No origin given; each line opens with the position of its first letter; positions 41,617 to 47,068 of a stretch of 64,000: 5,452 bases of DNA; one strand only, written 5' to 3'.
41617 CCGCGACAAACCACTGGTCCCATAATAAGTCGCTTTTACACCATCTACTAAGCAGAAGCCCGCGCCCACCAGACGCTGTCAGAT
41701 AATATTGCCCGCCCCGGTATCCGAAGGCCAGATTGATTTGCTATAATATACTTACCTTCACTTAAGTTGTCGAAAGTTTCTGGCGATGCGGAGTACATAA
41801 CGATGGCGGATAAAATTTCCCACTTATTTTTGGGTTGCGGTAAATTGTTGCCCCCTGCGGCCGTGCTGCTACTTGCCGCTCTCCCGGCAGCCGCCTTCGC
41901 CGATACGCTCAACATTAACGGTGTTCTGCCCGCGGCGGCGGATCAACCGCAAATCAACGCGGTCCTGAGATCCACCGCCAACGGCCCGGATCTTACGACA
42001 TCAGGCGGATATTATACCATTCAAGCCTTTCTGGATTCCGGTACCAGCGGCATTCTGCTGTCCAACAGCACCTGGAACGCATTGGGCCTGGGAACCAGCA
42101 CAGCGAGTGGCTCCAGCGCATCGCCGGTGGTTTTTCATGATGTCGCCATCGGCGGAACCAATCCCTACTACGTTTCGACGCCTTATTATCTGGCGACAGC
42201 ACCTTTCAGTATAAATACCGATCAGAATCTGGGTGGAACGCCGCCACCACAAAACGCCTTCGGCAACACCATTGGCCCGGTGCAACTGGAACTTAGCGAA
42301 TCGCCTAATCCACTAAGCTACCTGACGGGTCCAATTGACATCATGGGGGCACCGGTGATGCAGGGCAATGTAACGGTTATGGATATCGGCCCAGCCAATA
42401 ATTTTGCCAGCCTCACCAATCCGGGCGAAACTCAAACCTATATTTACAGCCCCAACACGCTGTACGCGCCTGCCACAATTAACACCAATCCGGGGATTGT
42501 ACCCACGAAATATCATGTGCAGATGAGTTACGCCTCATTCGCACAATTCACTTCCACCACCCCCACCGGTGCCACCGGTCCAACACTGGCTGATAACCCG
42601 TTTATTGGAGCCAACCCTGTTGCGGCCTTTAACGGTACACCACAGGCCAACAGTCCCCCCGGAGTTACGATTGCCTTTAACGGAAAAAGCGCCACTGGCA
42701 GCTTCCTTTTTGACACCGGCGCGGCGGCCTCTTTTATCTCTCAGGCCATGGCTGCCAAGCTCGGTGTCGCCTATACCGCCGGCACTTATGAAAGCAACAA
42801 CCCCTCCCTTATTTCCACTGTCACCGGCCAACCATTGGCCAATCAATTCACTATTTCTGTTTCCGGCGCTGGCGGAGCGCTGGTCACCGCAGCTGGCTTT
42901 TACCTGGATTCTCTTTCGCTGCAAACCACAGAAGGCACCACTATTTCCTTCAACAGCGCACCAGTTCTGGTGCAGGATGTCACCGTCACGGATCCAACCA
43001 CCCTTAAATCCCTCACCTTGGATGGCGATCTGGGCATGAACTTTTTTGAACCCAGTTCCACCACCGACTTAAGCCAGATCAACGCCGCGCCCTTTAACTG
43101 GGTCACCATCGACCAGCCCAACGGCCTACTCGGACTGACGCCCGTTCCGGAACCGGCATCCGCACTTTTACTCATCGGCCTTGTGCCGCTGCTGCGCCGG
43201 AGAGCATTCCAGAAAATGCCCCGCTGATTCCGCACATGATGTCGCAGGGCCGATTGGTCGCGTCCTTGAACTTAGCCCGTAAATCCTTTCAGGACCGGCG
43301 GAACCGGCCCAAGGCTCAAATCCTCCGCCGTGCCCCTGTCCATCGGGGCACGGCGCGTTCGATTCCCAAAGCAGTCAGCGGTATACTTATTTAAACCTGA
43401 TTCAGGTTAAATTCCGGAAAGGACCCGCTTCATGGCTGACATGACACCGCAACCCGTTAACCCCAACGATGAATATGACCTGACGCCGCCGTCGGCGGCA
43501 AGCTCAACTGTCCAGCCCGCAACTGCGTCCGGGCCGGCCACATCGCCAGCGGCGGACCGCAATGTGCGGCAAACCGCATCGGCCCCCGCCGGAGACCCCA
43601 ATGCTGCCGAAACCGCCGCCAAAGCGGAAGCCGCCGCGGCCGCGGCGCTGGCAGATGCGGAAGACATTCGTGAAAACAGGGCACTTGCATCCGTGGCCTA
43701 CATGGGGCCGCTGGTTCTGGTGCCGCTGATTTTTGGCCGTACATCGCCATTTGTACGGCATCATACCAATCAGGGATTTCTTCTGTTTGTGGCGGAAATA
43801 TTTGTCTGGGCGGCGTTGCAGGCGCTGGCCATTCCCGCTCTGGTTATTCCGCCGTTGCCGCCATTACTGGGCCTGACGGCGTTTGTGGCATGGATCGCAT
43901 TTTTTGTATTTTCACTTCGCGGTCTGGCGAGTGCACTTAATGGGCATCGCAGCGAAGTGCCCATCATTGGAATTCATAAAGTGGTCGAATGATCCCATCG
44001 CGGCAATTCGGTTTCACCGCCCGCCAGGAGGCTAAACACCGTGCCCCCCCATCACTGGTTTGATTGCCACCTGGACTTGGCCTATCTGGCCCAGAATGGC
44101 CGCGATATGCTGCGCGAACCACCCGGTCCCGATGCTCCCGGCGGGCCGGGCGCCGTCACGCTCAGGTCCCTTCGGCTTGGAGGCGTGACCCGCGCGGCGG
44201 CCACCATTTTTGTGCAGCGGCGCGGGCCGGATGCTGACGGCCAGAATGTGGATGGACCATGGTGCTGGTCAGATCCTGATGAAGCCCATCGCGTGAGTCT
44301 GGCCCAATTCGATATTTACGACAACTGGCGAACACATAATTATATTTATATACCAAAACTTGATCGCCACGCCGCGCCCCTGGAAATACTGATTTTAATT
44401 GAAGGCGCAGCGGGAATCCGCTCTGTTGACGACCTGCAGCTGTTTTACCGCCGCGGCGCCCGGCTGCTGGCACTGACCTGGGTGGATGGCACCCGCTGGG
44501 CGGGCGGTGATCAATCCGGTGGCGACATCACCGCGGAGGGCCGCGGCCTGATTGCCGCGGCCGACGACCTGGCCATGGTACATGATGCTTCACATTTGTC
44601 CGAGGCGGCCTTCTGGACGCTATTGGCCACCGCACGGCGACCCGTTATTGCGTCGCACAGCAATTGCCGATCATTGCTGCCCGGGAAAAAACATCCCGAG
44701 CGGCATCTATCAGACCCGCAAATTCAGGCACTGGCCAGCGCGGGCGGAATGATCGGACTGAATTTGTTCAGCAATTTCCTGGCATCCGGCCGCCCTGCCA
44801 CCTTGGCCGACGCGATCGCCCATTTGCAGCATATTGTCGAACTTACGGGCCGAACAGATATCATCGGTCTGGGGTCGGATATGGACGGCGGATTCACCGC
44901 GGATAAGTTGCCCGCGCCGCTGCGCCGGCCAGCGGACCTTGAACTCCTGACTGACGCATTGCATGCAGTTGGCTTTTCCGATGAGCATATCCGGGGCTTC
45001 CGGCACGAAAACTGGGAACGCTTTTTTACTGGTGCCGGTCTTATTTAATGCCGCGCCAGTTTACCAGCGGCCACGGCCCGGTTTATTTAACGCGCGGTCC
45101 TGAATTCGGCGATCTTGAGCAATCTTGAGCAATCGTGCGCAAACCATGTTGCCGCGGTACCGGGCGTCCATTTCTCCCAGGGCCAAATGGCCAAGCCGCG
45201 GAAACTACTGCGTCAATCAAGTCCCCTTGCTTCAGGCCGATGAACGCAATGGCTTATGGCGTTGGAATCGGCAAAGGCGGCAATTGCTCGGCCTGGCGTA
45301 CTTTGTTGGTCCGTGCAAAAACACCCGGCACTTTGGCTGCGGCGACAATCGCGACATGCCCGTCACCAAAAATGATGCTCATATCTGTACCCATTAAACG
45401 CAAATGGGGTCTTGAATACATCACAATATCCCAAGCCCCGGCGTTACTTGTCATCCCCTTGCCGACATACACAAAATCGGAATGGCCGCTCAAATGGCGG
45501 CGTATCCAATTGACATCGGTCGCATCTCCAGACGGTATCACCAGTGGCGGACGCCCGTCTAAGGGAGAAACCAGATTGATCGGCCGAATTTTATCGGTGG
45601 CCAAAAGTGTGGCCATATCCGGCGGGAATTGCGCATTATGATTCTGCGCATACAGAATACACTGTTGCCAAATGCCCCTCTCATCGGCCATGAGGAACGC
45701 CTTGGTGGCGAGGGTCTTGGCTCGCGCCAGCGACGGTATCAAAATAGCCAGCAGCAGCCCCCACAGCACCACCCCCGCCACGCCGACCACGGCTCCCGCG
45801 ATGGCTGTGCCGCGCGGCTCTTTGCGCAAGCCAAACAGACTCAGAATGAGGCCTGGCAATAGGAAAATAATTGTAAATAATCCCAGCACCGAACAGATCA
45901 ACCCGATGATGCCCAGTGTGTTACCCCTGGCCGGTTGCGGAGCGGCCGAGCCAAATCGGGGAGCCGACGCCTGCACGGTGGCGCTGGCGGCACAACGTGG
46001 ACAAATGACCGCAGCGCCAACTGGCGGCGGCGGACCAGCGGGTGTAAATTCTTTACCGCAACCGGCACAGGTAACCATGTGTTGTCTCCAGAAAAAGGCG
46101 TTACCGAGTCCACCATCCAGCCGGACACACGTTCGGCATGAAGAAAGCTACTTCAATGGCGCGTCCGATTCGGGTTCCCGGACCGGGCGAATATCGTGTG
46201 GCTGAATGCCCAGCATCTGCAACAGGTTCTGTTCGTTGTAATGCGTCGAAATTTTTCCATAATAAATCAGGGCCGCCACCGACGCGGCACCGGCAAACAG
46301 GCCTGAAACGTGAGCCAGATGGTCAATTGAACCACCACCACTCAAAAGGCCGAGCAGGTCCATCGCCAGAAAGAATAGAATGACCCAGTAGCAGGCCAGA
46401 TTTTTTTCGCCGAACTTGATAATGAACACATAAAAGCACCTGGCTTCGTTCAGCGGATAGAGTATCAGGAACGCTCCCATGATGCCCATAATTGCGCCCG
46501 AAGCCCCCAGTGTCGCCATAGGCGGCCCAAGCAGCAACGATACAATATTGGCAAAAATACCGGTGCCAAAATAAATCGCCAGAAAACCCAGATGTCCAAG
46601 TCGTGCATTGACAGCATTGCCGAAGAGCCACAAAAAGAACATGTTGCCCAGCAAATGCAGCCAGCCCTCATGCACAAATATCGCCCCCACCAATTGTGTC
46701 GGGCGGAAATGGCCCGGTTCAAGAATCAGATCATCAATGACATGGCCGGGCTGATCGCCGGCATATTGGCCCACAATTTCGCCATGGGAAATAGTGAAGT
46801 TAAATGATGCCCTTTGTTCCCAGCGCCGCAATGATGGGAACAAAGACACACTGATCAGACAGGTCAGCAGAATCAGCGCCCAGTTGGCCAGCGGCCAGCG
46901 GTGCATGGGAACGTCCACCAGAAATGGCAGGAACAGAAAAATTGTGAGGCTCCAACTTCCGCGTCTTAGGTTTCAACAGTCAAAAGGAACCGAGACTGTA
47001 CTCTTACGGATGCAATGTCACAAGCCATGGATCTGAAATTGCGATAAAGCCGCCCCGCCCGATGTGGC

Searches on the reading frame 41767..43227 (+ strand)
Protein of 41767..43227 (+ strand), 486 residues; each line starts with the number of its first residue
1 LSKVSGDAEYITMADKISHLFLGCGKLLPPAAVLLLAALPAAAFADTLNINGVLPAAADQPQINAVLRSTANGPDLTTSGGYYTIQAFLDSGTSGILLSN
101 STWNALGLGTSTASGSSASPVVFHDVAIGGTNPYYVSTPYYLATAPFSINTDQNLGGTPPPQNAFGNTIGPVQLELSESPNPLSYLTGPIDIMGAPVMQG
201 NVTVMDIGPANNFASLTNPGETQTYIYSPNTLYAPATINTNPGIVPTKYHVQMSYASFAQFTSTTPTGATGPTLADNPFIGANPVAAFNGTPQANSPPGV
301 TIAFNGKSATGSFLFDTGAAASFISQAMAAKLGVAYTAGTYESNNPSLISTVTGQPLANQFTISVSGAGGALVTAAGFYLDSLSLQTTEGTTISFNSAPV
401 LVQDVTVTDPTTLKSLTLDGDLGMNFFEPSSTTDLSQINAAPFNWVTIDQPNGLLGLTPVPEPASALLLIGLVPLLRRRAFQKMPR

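Call 42: search_protein_families(library=pfam, proteins=[window:41767-43227:+], max_evalue=0.001)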
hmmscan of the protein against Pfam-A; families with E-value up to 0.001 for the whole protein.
window:41767-43227:+ (486 aa): 2 families
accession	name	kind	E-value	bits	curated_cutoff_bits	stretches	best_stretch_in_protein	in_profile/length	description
PF13650.11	Asp_protease_2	-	1.4e-14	54.9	24.3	1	300-342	1-41/90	Aspartyl protease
PF13975.11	gag-asp_proteas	-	2.6e-10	41.2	28.2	1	300-342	1-41/92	gag-polyprotein putative aspartyl protease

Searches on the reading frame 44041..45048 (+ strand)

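Call 43: search_protein_families(library=pfam, proteins=[window:44041-45048:+], max_evalue=0.001)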
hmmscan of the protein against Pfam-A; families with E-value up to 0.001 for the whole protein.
window:44041-45048:+ (335 aa): 1 family
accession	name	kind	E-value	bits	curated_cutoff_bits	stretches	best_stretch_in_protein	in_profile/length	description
PF01244.27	Peptidase_M19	-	3.4e-53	181.3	26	1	6-329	8-317/319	Membrane dipeptidase (Peptidase family M19)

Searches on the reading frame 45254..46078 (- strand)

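Call 44: search_protein_families(library=pfam, proteins=[window:45254-46078:-], max_evalue=0.001)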
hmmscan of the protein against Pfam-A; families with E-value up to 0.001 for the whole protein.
window:45254-46078:- (274 aa): 1 family
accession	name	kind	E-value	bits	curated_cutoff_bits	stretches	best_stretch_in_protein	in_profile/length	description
PF13828.11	DUF4190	-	0.0001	22.4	35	1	55-109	1-62/62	Domain of unknown function (DUF4190)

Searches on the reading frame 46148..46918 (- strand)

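Call 43: search_protein_families(library=pfam, proteins=[window:46148-46918:-], max_evalue=0.001)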
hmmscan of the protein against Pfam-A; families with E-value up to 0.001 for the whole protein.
window:46148-46918:- (256 aa): 1 family
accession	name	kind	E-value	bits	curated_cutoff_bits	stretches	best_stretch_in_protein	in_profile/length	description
PF01694.28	Rhomboid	-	2.7e-29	102.6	22.6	1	74-218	5-141/143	Rhomboid domain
